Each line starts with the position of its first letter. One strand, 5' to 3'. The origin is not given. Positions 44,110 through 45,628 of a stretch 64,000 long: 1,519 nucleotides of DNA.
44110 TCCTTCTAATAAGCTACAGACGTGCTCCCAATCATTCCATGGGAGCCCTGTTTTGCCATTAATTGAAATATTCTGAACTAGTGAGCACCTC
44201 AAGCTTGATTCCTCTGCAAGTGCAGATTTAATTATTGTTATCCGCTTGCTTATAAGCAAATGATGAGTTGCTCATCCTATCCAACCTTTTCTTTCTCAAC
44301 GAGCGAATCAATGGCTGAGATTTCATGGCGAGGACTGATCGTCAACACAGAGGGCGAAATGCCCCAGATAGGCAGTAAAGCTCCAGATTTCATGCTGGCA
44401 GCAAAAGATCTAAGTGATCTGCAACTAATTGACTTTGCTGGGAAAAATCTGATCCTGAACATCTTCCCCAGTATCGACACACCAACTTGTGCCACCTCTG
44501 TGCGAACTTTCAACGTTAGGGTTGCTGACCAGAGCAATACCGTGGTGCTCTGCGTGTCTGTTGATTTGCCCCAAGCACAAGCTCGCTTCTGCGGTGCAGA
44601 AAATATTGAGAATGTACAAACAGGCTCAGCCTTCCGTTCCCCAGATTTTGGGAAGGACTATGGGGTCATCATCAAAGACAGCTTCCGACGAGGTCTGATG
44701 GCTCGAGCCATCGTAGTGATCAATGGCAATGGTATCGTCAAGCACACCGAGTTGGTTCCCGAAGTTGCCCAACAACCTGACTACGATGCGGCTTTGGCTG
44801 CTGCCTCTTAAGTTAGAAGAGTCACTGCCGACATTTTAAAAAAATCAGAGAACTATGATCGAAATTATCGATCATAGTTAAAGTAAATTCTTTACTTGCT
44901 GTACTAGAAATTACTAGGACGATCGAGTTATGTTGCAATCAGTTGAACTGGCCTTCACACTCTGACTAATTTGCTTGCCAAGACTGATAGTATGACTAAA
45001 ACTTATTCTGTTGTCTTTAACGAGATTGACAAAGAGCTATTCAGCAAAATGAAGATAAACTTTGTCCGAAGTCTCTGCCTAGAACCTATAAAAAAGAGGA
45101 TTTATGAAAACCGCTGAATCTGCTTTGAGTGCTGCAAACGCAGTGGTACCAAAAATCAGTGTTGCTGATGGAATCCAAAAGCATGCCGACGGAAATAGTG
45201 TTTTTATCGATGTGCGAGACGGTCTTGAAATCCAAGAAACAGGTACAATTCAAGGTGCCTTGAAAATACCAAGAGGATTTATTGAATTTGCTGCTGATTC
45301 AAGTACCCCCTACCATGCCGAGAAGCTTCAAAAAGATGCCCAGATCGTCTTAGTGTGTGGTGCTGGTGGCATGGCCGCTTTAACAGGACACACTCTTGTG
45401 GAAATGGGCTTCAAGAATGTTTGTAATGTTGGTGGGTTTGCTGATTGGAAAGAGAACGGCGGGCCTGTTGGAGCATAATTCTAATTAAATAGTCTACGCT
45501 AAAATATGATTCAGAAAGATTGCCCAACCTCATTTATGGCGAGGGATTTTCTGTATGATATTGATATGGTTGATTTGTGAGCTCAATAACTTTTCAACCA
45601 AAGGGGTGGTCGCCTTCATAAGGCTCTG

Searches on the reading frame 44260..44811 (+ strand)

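Call 5: search_protein_families(library=pfam, proteins=[window:44260-44811:+], max_evalue=0.01)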
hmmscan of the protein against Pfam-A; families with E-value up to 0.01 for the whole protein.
window:44260-44811:+ (183 aa): 2 families
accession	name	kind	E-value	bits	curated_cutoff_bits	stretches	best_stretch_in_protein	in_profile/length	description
PF08534.16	Redoxin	-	1.8e-27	96.4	26.6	1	37-179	2-148/148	Redoxin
PF00578.27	AhpC-TSA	-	4.5e-15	56.1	26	1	37-162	1-123/124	AhpC/TSA family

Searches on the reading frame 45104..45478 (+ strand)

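Call 5: search_protein_families(library=pfam, proteins=[window:45104-45478:+], max_evalue=0.01)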
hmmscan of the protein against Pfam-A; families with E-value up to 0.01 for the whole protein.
window:45104-45478:+ (124 aa): 1 family
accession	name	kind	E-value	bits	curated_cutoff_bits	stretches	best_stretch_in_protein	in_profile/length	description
PF00581.25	Rhodanese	-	9.2e-13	48.9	22.2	1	26-117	8-101/102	Rhodanese-like domain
